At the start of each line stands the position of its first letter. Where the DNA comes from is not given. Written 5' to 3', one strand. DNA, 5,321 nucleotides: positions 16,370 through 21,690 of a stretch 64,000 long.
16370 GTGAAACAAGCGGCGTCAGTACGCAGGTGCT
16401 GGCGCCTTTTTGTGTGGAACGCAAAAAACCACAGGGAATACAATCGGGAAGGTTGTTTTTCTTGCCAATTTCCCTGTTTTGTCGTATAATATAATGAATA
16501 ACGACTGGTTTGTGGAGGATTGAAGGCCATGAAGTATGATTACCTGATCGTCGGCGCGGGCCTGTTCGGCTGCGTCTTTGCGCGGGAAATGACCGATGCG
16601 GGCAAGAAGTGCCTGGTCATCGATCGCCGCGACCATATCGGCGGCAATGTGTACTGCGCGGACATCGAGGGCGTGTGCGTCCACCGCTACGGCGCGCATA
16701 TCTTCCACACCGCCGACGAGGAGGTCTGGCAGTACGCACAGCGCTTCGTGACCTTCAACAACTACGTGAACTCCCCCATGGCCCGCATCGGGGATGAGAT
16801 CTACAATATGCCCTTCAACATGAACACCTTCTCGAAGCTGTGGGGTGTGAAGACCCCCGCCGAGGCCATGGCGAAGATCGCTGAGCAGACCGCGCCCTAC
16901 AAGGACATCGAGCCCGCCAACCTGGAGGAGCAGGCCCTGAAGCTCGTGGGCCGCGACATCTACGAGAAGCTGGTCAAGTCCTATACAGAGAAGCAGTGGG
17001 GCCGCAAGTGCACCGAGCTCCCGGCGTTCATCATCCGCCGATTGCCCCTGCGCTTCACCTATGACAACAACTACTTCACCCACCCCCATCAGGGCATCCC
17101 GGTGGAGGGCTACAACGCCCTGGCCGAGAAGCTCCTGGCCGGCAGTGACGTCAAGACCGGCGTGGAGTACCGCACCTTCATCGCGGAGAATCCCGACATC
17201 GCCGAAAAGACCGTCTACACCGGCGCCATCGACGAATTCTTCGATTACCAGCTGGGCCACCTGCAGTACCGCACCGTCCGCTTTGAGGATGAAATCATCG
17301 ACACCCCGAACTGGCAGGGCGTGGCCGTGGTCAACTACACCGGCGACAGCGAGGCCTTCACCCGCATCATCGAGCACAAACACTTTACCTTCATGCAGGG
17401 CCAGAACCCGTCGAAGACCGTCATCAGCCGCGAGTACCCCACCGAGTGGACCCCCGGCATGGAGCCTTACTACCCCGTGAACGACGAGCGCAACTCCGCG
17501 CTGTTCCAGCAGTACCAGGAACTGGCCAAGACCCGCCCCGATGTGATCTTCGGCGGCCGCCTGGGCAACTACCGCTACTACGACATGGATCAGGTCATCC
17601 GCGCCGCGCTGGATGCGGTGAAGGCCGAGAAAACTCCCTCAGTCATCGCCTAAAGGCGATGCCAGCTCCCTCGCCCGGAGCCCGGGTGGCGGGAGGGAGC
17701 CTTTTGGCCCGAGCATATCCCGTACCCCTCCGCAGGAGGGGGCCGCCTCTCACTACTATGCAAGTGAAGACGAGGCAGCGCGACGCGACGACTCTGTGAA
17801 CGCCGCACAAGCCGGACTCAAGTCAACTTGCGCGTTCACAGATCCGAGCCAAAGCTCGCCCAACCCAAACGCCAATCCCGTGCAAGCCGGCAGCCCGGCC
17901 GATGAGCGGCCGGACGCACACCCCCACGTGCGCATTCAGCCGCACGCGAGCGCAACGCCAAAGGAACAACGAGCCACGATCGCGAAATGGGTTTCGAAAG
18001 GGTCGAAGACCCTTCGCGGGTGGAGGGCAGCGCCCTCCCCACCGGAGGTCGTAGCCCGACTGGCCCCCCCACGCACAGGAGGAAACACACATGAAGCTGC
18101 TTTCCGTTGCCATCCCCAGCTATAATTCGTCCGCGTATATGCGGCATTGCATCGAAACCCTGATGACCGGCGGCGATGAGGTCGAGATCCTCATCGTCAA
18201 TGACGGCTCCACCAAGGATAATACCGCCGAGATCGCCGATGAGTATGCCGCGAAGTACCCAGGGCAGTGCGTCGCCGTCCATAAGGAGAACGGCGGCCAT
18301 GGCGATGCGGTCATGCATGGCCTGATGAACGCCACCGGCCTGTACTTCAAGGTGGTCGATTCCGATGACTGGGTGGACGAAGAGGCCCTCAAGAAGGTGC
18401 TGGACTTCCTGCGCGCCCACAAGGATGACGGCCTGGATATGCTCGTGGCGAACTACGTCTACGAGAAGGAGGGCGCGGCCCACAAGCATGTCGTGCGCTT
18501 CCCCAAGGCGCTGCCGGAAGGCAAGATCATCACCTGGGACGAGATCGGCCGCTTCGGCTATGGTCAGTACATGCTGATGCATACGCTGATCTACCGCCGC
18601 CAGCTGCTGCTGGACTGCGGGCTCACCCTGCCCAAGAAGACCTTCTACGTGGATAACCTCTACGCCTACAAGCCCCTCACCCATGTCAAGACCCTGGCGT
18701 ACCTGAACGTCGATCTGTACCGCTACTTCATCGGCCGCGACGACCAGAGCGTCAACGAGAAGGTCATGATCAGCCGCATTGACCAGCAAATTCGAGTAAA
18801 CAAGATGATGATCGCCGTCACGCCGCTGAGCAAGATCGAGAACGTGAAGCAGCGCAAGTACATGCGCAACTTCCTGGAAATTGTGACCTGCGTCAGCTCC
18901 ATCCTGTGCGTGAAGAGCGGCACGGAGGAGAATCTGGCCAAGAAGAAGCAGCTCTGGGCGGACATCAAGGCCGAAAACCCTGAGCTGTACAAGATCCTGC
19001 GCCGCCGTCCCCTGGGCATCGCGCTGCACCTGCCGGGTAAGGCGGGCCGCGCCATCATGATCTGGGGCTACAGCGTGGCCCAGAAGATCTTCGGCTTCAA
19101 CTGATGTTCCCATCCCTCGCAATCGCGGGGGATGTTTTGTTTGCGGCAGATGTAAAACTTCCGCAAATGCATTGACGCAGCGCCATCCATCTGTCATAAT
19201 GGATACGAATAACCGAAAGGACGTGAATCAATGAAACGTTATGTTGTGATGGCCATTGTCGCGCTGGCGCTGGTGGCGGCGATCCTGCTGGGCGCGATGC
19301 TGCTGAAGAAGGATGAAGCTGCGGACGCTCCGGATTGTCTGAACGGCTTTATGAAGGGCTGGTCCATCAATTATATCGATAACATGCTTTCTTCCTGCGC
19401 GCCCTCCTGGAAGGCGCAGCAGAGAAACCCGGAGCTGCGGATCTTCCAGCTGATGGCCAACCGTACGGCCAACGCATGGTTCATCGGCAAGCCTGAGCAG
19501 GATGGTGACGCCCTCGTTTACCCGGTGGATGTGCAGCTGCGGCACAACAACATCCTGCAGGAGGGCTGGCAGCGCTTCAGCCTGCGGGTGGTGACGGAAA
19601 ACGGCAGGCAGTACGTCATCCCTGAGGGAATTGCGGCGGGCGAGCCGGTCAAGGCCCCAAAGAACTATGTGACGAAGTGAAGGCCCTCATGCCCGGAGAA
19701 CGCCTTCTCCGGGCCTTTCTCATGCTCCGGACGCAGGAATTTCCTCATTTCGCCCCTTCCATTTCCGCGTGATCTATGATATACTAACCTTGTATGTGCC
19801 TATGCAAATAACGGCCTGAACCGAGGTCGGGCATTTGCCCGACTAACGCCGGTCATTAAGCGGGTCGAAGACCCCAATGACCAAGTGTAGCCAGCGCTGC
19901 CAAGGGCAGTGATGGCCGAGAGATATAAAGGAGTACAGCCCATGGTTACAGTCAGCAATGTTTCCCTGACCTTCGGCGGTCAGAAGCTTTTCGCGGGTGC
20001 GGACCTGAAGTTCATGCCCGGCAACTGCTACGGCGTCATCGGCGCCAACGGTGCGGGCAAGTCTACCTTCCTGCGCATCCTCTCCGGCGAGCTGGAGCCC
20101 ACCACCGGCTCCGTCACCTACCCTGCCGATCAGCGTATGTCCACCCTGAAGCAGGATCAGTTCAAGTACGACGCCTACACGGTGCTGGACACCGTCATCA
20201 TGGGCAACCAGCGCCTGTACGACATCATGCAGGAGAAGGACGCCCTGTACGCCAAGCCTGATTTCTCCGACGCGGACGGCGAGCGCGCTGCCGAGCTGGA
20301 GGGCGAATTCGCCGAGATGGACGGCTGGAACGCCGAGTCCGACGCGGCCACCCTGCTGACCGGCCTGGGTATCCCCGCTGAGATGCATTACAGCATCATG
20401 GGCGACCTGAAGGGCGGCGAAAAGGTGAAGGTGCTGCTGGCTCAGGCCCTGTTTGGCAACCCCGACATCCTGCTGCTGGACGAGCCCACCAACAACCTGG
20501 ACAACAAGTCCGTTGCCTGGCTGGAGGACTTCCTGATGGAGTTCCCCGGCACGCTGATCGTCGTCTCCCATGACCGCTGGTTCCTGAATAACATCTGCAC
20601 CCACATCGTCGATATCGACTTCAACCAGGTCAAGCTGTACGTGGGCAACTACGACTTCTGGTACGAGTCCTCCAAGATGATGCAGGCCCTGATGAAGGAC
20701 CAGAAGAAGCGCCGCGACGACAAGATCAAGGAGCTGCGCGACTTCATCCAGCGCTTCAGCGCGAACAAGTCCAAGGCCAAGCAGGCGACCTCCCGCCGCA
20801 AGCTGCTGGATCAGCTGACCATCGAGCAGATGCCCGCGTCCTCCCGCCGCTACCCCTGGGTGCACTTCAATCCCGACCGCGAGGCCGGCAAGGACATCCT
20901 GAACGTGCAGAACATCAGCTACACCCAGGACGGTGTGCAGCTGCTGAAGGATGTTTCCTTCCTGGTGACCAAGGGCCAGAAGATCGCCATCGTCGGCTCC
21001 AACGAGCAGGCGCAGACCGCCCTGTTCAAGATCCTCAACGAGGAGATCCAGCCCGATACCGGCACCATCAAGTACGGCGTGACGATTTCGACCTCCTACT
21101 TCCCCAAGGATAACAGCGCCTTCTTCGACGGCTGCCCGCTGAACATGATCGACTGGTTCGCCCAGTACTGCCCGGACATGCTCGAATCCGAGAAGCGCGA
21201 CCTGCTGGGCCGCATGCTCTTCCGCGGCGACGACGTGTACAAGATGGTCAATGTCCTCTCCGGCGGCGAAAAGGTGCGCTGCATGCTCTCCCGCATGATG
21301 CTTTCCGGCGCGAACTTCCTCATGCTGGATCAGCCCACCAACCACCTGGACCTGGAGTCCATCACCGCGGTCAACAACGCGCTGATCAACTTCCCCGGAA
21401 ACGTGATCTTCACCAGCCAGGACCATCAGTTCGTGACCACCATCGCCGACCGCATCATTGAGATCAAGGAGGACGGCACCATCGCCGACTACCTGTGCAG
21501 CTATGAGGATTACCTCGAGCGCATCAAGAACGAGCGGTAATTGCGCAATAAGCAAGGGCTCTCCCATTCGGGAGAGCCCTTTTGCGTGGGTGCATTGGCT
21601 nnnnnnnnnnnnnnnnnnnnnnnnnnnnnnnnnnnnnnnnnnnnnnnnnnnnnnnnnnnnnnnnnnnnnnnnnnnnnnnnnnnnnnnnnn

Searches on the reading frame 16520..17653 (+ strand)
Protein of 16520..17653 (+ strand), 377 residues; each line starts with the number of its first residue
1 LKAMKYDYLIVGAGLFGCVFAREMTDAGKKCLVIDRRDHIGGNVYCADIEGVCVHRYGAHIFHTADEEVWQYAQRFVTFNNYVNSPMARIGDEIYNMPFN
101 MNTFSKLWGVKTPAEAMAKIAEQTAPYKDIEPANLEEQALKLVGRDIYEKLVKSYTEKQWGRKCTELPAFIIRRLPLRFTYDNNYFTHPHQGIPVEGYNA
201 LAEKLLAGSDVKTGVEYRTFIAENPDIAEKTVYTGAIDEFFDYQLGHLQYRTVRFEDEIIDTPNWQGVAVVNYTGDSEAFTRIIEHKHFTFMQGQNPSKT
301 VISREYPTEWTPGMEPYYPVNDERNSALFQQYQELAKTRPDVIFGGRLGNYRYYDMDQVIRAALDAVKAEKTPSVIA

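Call 49: search_protein_families(library=pfam, proteins=[window:16520-17653:+], max_evalue=0.00001)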
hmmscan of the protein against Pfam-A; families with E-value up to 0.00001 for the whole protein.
window:16520-17653:+ (377 aa): 3 families
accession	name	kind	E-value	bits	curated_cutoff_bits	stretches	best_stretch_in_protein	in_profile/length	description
PF03275.19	GLF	-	9.8e-76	254.4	26.3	1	150-353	1-203/203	UDP-galactopyranose mutase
PF13450.12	NAD_binding_8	-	2.6e-20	72.9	21.9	1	10-76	1-68/68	NAD(P)-binding Rossmann-like domain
PF01593.30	Amino_oxidase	-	1.7e-08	34.6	19.8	1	20-216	6-224/443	Flavin containing amine oxidoreductase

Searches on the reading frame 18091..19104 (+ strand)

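Call 49: search_protein_families(library=pfam, proteins=[window:18091-19104:+], max_evalue=0.00001)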
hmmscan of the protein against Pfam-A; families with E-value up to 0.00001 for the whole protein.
window:18091-19104:+ (337 aa): 2 families
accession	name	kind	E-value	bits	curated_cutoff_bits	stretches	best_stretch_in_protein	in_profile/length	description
PF00535.33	Glycos_transf_2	-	2.8e-29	102.6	23.3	1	5-138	1-134/168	Glycosyl transferase family 2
PF13641.12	Glyco_tranf_2_3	-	2.3e-09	38.1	27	1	4-110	3-114/230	Glycosyltransferase like family 2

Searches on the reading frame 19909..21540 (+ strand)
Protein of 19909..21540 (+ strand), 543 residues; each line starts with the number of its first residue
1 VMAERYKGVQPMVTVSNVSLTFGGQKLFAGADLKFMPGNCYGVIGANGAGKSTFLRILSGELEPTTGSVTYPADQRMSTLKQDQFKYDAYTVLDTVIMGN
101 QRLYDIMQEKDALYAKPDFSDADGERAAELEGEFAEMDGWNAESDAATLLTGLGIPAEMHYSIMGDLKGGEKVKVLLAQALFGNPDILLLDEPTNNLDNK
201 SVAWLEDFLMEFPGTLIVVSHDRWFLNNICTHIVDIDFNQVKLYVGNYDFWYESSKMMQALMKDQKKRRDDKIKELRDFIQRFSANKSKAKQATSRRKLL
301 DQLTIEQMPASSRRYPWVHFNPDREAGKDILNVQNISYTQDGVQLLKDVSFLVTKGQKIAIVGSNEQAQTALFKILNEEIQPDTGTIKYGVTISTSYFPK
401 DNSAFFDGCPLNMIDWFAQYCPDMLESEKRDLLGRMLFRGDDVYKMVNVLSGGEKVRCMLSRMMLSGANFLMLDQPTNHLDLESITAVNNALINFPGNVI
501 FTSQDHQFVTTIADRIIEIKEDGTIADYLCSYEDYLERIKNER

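Call 46: find_encoding_contigs(protein=window:19909-21540:+, flank=10000, max_places=1)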
Protein window:19909-21540:+ (543 aa): no gene with exactly this product is on record in the collection.

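Call 49: search_protein_families(library=pfam, proteins=[window:19909-21540:+], max_evalue=0.00001)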
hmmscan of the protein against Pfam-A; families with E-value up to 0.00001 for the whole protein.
window:19909-21540:+ (543 aa): 4 families
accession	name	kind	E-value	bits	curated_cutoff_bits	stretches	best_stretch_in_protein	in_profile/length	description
PF00005.33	ABC_tran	-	7.3e-37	127.5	25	2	31-195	4-137/137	ABC transporter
PF12848.13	ABC_tran_Xtn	-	1.2e-18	67.4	25.9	1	234-309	1-76/85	ABC transporter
PF13304.12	AAA_21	-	7.2e-08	33.3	27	0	41-59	2-20/304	AAA domain, putative AbiEii toxin, Type IV TA system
PF02463.25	SMC_N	-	1.8e-06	28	40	0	308-520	135-212/220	RecF/RecN/SMC N terminal domain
